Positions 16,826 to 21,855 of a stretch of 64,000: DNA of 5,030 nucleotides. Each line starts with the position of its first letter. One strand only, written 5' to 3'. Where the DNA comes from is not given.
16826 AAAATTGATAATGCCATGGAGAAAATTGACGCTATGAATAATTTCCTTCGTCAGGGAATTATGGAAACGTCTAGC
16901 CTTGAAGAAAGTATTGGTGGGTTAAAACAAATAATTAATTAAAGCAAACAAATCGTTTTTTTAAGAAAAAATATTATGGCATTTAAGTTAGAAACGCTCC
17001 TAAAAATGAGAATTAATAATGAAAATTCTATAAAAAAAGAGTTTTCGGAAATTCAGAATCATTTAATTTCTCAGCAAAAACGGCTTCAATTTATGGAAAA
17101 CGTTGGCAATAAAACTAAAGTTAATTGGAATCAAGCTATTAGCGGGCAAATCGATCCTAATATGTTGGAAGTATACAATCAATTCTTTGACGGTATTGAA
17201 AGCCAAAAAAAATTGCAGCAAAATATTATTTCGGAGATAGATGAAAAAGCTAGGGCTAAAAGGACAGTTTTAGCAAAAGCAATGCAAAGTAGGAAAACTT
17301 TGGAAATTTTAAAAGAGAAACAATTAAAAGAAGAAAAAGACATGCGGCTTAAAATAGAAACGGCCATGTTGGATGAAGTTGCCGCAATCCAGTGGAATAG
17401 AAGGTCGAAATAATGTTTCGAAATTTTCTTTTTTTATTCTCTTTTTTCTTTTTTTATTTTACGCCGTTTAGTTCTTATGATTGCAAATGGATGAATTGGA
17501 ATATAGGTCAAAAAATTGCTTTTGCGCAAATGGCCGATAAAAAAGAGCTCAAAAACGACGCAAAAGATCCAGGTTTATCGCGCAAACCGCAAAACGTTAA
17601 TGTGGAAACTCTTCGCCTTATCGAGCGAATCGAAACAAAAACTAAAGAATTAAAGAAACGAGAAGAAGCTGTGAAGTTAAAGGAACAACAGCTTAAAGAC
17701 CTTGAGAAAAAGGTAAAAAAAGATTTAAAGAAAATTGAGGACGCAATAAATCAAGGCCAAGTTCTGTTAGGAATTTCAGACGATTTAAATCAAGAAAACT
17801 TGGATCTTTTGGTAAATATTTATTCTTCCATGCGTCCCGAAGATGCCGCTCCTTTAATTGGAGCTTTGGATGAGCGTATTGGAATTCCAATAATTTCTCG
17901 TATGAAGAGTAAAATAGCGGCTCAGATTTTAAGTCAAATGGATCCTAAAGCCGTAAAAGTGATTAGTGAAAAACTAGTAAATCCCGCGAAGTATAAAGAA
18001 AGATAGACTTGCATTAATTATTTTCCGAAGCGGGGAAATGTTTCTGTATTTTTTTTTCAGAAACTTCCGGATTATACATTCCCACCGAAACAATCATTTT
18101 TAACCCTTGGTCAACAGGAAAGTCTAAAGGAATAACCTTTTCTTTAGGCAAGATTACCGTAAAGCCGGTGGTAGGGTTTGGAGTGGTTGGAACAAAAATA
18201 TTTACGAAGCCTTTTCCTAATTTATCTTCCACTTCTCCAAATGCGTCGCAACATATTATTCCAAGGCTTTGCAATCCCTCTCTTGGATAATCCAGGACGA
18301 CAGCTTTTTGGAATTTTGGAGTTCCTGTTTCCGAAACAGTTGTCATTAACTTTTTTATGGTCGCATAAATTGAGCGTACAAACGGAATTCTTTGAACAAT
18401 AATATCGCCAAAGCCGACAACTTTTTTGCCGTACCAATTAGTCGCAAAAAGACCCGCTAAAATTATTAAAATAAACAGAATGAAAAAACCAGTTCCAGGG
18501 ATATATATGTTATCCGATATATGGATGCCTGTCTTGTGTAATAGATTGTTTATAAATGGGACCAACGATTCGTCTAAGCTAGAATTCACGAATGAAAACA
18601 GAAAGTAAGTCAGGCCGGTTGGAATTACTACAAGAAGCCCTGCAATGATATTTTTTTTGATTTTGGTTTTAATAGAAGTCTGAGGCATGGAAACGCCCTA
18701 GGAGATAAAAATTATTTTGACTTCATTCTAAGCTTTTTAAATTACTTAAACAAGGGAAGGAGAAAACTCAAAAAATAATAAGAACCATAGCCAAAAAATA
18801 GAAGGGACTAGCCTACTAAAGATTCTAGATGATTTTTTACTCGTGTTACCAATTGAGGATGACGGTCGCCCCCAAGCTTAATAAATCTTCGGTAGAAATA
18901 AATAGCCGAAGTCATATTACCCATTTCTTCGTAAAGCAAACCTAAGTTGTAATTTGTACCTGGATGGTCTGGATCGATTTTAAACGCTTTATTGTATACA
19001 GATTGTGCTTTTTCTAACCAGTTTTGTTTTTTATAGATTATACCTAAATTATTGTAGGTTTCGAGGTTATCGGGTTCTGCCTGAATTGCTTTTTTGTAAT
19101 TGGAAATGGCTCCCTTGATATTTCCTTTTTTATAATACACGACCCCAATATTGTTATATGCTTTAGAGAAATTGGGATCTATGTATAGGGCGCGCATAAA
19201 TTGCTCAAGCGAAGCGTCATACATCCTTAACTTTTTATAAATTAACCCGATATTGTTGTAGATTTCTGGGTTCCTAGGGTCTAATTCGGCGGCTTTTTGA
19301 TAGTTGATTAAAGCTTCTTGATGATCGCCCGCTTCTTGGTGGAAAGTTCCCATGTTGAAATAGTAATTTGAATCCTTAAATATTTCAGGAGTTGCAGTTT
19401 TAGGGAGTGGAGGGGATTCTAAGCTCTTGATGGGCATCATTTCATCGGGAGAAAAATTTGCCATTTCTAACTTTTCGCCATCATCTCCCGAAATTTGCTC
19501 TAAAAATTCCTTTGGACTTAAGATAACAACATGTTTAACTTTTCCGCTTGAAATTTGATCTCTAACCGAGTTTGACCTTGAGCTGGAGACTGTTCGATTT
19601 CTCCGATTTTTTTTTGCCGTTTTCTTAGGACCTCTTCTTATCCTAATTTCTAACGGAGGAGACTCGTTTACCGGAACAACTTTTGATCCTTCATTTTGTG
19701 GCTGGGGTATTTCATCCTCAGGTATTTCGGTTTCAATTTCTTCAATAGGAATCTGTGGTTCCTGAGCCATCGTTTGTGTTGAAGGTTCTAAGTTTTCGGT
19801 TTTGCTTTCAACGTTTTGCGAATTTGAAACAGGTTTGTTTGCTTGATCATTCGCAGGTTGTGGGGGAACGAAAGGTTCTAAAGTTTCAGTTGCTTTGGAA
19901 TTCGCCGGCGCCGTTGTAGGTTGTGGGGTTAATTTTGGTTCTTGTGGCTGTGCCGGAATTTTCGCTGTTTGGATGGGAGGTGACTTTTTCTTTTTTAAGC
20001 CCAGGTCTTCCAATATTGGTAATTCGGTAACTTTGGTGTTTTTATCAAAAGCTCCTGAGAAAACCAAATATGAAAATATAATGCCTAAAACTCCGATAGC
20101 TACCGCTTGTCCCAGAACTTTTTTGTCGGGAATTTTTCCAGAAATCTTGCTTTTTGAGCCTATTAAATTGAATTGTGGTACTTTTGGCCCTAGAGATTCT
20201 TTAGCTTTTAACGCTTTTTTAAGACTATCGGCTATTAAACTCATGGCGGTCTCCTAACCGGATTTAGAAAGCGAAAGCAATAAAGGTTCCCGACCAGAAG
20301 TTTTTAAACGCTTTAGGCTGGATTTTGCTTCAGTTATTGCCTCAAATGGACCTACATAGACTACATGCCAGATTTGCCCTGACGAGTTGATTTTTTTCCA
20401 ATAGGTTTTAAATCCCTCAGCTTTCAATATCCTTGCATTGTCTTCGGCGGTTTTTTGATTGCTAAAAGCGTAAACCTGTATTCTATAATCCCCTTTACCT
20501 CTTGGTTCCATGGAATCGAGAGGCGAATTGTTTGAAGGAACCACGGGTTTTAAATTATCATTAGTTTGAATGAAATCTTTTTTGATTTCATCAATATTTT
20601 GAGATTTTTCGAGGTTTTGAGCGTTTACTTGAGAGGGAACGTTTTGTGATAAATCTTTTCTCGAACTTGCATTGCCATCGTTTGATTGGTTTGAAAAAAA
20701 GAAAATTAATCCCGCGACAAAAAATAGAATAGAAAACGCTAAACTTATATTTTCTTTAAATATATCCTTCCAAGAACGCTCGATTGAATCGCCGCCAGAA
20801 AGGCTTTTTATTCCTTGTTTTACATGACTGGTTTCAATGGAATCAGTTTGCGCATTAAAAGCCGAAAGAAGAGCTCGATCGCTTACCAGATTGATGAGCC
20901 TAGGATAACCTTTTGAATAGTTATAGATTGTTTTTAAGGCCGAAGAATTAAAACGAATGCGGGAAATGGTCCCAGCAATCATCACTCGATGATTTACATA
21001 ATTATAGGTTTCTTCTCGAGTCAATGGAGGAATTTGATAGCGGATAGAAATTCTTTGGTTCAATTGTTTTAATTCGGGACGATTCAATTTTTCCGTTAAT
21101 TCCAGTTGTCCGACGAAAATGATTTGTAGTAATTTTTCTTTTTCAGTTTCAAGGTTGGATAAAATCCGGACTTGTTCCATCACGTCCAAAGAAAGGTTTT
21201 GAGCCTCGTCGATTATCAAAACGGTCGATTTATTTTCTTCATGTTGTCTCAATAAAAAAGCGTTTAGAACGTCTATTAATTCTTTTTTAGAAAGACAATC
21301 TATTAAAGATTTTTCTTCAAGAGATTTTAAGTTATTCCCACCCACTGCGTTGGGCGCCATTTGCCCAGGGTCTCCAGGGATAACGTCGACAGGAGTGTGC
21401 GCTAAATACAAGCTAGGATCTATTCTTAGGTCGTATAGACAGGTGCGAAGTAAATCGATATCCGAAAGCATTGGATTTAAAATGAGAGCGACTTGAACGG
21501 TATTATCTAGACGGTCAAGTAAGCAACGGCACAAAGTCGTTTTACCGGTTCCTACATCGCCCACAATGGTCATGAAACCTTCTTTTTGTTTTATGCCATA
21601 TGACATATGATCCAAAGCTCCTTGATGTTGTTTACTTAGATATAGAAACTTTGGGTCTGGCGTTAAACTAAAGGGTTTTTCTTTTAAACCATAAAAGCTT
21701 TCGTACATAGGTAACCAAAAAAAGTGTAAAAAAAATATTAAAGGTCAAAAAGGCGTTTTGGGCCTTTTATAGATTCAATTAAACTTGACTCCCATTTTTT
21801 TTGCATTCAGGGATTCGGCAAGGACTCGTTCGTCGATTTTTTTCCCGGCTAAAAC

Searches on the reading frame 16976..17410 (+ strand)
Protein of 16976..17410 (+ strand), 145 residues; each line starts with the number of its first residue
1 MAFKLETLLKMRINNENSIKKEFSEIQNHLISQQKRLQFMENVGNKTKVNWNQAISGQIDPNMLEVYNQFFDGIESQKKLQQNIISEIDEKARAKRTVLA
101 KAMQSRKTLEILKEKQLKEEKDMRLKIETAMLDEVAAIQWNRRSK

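Call 23: search_protein_families(library=pfam, proteins=[window:16976-17410:+], max_evalue=0.001)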
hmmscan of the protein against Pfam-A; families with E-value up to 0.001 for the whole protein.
window:16976-17410:+ (145 aa): 1 family
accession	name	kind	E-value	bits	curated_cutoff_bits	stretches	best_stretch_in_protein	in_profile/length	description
PF02050.21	FliJ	-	2.3e-12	47.7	28.4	1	19-140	3-123/123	Flagellar FliJ protein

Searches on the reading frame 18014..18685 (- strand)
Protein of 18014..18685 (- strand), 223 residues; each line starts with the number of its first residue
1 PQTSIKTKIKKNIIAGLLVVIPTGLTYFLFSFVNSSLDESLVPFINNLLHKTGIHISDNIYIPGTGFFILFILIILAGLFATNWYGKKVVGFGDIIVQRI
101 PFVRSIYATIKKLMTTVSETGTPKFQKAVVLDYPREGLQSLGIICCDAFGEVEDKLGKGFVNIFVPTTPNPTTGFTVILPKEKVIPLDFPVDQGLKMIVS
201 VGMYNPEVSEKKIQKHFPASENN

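Call 23: search_protein_families(library=pfam, proteins=[window:18014-18685:-], max_evalue=0.001)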
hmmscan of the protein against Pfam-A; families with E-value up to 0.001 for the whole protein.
window:18014-18685:- (223 aa): 1 family
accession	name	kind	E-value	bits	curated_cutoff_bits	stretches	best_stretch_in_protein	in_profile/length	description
PF04367.18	DUF502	-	4.5e-29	100.9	23.8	1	69-173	2-107/107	Protein of unknown function (DUF502)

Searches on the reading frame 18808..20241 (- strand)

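Call 23: search_protein_families(library=pfam, proteins=[window:18808-20241:-], max_evalue=0.001)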
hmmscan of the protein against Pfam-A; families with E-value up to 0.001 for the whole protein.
window:18808-20241:- (477 aa): 22 families
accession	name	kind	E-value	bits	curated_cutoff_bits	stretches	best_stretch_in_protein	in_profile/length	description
PF00515.34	TPR_1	-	4.1e-35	118.6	27.8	4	360-392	2-34/34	Tetratricopeptide repeat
PF07719.23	TPR_2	-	1.3e-34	115.9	27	4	360-392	2-34/34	Tetratricopeptide repeat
PF13181.12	TPR_8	-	1.9e-34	115.3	25.7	4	394-426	2-34/34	Tetratricopeptide repeat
PF13414.12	TPR_11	-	1.5e-33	114.7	26.8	4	368-406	3-41/42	TPR repeat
PF13431.12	TPR_17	-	2.4e-29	99.6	24.4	4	382-413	2-33/34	Tetratricopeptide repeat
PF13424.12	TPR_12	-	7.1e-26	90.7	30.1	4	360-423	4-75/77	Tetratricopeptide repeat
PF14559.12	TPR_19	-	7.9e-16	58.6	25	2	371-418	3-50/68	Tetratricopeptide repeat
PF13371.12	TPR_9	-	6.9e-13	48.9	35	1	400-461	2-63/73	Tetratricopeptide repeat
PF13428.12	TPR_14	-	4.2e-12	45.9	23.5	0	297-330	7-40/44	Tetratricopeptide repeat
PF13432.12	TPR_16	-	4.3e-12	46.7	32.7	0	399-457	3-61/65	Tetratricopeptide repeat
PF13374.12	TPR_10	-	9.3e-12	45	27.5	0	361-387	4-30/42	Tetratricopeptide repeat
PF13174.12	TPR_6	-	5.3e-10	39.7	26.3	0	431-455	4-28/33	Tetratricopeptide repeat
PF13176.12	TPR_7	-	8.2e-10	38.4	27.9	0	431-455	3-27/36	Tetratricopeptide repeat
PF10373.15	EST1_DNA_bind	-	3.7e-08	33.7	22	0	313-364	4-55/282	Est1 DNA/RNA binding domain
PF20308.4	TPR-S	-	1.7e-06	29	27.6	1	341-432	2-94/102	Tetratricopeptide Repeats-Sensor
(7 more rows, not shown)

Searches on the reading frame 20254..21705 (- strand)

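Call 23: search_protein_families(library=pfam, proteins=[window:20254-21705:-], max_evalue=0.001)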
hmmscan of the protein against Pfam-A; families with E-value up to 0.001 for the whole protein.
window:20254-21705:- (483 aa): 6 families
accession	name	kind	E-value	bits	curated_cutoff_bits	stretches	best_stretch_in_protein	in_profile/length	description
PF13401.12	AAA_22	-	3.4e-22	79.6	27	1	40-207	3-130/130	AAA domain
PF05036.18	SPOR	-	1.4e-13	51.4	21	1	404-473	2-71/76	SPOR domain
PF13191.12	AAA_16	-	1.1e-09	39.4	32.6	1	36-192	17-164/167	AAA ATPase domain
PF13245.12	AAA_19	-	1.5e-05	25.6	25.1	0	152-199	83-124/134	AAA domain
PF00005.33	ABC_tran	-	0.00044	21.3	25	0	33-69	3-38/137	ABC transporter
PF13604.12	AAA_30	-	0.00072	19.8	27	0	38-189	14-116/191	AAA domain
